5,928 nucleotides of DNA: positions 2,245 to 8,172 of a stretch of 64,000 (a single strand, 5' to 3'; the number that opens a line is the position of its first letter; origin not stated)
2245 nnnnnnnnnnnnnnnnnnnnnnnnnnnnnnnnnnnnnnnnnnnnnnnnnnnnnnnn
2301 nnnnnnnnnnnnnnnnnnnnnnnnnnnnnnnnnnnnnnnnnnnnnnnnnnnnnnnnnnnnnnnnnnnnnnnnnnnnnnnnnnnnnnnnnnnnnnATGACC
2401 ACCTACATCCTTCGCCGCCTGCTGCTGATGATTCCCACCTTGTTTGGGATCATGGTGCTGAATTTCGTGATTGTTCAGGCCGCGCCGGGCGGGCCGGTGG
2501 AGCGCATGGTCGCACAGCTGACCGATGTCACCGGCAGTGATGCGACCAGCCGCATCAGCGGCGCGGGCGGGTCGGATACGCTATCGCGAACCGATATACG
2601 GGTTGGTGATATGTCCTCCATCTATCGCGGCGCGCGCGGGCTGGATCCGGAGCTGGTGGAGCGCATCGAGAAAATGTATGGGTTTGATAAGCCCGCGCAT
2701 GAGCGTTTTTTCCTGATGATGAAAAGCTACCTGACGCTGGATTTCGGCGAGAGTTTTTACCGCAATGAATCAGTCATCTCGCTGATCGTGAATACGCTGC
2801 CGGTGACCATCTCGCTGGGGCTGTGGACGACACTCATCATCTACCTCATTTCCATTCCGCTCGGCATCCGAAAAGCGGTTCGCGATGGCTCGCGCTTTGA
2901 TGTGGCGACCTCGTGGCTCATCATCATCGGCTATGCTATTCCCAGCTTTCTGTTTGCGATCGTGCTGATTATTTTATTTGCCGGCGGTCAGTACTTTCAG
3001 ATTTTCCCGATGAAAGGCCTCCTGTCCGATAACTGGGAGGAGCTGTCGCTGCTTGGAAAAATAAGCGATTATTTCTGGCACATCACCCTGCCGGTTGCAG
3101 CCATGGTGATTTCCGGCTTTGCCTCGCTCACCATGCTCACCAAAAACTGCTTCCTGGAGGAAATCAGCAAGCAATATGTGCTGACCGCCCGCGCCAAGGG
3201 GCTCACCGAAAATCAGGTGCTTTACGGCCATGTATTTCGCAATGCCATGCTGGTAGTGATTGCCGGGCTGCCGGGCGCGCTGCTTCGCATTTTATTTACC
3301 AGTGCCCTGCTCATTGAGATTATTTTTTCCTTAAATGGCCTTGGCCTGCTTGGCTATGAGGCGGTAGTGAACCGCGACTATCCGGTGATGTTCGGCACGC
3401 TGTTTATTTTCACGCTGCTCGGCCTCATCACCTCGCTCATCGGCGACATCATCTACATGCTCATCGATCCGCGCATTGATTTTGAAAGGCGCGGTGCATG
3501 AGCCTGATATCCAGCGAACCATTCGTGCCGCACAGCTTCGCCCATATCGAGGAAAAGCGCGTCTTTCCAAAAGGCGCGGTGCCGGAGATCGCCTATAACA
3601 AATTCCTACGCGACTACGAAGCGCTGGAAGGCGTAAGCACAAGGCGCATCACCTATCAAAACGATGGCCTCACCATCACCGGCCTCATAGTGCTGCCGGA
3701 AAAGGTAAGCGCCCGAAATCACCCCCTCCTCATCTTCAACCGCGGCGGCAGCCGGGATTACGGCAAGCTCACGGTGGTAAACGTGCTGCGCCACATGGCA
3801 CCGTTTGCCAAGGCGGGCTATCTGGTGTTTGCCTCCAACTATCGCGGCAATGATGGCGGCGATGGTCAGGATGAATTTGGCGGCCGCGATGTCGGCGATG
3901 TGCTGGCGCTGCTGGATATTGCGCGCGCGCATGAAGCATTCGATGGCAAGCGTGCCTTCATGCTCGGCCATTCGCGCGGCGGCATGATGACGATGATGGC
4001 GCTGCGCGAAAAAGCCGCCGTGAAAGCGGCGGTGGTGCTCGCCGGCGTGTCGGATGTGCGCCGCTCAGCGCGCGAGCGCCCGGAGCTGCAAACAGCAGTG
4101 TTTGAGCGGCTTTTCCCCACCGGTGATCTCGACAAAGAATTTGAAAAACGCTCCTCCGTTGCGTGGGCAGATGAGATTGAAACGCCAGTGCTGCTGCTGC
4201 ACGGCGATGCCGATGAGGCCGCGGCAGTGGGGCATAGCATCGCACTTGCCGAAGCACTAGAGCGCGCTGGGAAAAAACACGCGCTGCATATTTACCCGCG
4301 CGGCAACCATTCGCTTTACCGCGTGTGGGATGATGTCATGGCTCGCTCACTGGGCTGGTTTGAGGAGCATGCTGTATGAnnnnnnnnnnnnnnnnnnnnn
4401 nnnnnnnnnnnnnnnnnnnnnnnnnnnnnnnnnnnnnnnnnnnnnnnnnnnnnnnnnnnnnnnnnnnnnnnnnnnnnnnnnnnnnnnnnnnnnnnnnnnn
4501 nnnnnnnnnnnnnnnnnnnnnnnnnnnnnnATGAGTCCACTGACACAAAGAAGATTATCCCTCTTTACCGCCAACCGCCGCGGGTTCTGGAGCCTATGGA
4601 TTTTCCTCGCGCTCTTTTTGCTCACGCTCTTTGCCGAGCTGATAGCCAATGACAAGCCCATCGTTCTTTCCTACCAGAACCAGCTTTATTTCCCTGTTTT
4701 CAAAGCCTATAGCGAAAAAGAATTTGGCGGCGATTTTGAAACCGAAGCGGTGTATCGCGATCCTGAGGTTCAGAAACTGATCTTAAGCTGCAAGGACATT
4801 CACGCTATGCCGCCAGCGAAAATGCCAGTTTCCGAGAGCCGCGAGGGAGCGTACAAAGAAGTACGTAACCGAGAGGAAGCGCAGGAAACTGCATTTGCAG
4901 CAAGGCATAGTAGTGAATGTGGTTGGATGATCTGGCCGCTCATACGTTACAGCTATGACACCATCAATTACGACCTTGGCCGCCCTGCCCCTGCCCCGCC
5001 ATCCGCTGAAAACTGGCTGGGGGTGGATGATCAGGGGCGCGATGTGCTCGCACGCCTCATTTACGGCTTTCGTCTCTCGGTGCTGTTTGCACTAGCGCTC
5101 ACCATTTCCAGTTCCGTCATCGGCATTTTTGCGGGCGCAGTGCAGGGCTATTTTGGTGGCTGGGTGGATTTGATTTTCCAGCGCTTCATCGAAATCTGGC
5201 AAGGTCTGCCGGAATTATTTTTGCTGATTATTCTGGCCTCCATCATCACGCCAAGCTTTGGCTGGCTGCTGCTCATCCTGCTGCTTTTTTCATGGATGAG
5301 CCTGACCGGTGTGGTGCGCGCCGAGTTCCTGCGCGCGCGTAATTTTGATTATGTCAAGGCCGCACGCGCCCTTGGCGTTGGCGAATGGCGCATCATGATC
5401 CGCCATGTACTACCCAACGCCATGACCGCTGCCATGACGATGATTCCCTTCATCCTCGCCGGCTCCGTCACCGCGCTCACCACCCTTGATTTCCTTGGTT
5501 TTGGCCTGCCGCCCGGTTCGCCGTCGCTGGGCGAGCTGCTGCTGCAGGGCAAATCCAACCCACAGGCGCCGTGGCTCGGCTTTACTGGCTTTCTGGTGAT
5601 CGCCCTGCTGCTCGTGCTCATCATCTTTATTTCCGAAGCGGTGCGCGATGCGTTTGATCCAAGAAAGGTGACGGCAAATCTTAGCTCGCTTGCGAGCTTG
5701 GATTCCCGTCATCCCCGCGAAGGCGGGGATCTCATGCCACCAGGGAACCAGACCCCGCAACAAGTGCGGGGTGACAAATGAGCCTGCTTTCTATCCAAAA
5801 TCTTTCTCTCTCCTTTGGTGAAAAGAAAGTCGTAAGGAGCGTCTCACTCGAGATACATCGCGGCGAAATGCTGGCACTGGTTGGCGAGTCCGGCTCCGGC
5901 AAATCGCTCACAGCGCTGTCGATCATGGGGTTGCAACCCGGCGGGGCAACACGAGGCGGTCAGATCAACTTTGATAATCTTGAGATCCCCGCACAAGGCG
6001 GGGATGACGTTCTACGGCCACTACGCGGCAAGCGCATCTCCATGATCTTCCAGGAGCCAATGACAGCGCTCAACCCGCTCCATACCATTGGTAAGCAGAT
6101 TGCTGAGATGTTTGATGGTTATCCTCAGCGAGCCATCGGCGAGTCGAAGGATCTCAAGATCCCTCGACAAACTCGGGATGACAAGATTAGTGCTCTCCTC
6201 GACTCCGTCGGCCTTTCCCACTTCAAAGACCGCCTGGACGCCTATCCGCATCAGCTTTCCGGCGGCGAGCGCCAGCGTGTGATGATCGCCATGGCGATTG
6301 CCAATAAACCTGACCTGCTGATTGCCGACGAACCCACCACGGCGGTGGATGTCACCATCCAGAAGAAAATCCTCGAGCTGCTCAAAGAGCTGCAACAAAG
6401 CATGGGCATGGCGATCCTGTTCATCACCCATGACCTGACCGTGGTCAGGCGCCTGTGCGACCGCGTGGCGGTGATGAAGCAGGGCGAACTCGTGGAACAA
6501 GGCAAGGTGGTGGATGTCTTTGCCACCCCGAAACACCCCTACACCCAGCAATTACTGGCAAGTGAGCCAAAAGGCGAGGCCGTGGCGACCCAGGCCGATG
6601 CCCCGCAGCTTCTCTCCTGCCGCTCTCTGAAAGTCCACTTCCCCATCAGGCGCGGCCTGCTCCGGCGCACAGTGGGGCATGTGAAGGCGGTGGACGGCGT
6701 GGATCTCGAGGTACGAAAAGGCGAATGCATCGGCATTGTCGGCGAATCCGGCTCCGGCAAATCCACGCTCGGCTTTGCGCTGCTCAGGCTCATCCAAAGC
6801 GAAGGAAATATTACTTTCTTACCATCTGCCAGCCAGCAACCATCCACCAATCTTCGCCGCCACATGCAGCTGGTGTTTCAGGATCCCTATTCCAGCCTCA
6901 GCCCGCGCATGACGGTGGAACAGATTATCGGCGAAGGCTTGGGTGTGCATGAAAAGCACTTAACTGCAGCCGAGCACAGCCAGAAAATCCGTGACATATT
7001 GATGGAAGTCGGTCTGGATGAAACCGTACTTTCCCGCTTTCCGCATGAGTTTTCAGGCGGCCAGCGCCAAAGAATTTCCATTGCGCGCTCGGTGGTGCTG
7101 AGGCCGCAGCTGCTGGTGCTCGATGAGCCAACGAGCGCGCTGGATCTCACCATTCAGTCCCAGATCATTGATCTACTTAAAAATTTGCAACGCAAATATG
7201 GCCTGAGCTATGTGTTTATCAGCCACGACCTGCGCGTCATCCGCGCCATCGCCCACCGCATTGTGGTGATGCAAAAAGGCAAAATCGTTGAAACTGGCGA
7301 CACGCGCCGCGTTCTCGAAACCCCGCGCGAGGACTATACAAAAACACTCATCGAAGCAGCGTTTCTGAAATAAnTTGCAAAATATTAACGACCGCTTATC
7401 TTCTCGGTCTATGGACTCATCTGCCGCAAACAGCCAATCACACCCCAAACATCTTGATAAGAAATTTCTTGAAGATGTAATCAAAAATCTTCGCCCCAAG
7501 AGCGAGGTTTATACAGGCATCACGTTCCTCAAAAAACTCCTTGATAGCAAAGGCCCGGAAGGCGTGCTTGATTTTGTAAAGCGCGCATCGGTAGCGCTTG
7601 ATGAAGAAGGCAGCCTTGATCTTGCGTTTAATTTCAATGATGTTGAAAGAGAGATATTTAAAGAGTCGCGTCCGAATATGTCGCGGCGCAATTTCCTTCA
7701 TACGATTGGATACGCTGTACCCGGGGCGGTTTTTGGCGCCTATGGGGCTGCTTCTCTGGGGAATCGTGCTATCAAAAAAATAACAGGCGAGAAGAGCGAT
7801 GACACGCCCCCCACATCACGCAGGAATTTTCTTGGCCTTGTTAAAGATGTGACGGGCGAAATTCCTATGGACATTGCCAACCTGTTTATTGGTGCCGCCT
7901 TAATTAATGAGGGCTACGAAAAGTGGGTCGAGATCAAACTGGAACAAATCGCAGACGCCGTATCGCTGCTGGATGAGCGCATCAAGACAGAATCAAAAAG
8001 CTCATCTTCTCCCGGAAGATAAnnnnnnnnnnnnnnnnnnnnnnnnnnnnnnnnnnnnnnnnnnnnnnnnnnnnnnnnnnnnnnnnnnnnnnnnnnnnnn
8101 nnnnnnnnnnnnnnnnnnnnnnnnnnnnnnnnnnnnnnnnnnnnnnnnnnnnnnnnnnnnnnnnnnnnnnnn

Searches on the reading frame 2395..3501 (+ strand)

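Call 25: search_protein_families(library=pfam, proteins=[window:2395-3501:+])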
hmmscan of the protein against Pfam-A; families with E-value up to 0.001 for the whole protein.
window:2395-3501:+ (368 aa): 2 families
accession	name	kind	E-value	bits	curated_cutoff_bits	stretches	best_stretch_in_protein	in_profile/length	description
PF00528.27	BPD_transp_1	-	5.2e-33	114.8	26.4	1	154-361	2-182/184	Binding-protein-dependent transport system inner membrane component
PF19300.4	BPD_transp_1_N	-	6.6e-06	26.7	23.8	0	84-141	44-113/114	Binding-prot-dependent transport system membrane comp, N-term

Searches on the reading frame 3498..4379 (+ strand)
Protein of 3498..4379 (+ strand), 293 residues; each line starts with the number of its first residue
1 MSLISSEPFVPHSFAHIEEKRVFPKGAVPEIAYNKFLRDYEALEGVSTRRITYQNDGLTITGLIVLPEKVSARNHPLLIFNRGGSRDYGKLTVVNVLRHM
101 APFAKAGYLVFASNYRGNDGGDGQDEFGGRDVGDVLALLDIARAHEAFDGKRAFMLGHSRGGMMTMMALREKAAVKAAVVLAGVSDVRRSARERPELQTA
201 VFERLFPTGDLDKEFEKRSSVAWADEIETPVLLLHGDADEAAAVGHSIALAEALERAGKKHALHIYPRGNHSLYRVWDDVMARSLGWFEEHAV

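Call 25: search_protein_families(library=pfam, proteins=[window:3498-4379:+])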
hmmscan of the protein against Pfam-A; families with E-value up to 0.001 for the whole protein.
window:3498-4379:+ (293 aa): 11 families
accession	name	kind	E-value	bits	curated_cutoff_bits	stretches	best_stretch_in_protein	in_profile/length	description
PF00326.27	Peptidase_S9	-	1e-28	100.7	22.6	1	100-291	7-209/213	Prolyl oligopeptidase family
PF12146.15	Hydrolase_4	-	1.5e-14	54.4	27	2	101-211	25-139/239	Serine aminopeptidase, S33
PF02129.25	Peptidase_S15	-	3.7e-13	50.2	23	1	56-192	1-138/262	X-Pro dipeptidyl-peptidase (S15 family)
PF01738.24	DLH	-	1.3e-09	38.5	21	1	132-273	78-188/217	Dienelactone hydrolase family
PF00561.26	Abhydrolase_1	-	5.1e-09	36.6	25.8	1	101-183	21-102/245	alpha/beta hydrolase fold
PF20434.5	BD-FAE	-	3e-08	33.9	26.8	1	64-254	3-215/215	BD-FAE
PF12697.13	Abhydrolase_6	-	5.5e-07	30.9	26.3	1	99-202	19-113/217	Alpha/beta hydrolase family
PF05448.18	AXE1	-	2.1e-06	27.2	21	0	134-177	159-204/321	Acetyl xylan esterase (AXE1)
PF02230.22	Abhydrolase_2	-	6.1e-06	26.7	23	1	227-273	155-201/217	Phospholipase/Carboxylesterase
PF08840.17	BAAT_C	-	0.00051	20.6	20.9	0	152-273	23-160/210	BAAT / Acyl-CoA thioester hydrolase C terminal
PF12740.14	PETase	-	0.00051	20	28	0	146-184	120-158/263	PET hydrolase-like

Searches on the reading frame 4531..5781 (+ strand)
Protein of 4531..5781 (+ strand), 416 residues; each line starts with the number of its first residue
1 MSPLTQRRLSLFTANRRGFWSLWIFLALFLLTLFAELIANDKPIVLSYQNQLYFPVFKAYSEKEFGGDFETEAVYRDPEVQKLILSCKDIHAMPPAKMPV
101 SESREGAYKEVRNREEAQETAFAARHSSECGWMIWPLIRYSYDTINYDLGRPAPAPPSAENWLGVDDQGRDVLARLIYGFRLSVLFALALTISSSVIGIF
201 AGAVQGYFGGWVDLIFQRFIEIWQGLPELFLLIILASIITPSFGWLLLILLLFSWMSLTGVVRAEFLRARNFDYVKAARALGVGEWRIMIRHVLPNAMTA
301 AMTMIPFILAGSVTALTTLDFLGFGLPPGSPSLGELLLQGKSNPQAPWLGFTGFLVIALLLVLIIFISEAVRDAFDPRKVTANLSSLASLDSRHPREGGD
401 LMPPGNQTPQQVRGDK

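Call 25: search_protein_families(library=pfam, proteins=[window:4531-5781:+])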
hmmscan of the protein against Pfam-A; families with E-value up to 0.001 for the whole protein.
window:4531-5781:+ (416 aa): 2 families
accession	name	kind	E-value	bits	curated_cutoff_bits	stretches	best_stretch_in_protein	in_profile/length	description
PF00528.27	BPD_transp_1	-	4.5e-33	114.9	26.4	1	198-379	5-182/184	Binding-protein-dependent transport system inner membrane component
PF12911.12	OppC_N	-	0.00086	19.6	23.9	1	12-43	10-41/53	N-terminal TM domain of oligopeptide transport permease C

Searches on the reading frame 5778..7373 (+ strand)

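Call 25: search_protein_families(library=pfam, proteins=[window:5778-7373:+])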
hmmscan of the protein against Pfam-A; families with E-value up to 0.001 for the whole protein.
window:5778-7373:+ (531 aa): 10 families
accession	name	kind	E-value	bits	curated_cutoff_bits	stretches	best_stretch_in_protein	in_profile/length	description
PF00005.33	ABC_tran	-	2.9e-62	209.7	25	2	306-453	2-137/137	ABC transporter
PF13304.12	AAA_21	-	2.6e-15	57.7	27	2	124-223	201-303/304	AAA domain, putative AbiEii toxin, Type IV TA system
PF08352.17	oligo_HPY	-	1.7e-10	41.5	27.1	1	239-269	1-31/65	Oligopeptide/dipeptide transporter, C-terminal region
PF02463.25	SMC_N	-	8.3e-09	35.6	40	0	137-233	123-212/220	RecF/RecN/SMC N terminal domain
PF13555.12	AAA_29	-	2.6e-08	33.9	27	1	305-352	12-59/61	P-loop containing region of AAA domain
PF13191.12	AAA_16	-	2.3e-07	31.9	32.6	0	312-423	19-114/167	AAA ATPase domain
PF13401.12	AAA_22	-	2.7e-07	31.4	27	0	316-377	6-69/130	AAA domain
PF09818.15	ABC_ATPase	-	5.9e-06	25.9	23.2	0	424-512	157-260/283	P-loop domain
PF20703.3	nSTAND1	-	4.9e-05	23.6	27.1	0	13-43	17-47/379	Novel STAND NTPase 1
PF20720.3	nSTAND3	-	0.00097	19.3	27.2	0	314-348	16-51/155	Novel STAND NTPase 3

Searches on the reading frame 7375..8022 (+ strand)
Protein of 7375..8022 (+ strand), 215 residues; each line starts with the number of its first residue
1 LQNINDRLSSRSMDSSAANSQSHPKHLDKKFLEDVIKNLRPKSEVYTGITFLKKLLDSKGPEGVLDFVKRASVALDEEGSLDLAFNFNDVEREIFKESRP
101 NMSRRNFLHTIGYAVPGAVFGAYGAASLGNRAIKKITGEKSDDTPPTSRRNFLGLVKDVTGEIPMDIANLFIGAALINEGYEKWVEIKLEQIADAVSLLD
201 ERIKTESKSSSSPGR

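Call 25: search_protein_families(library=pfam, proteins=[window:7375-8022:+])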
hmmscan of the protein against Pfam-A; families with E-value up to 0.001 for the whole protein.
window:7375-8022:+ (215 aa): 0 families

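Call 78: search_protein_families(library=ncbifam, max_evalue=0.01, proteins=[window:7375-8022:+])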
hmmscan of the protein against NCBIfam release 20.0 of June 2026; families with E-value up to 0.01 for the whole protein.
window:7375-8022:+ (215 aa): 1 family
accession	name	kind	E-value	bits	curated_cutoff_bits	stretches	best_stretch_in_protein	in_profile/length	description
TIGR02811.1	formate_TAT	hypoth_equivalog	0.0066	16.8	48.45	0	97-126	4-34/66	formate dehydrogenase region TAT target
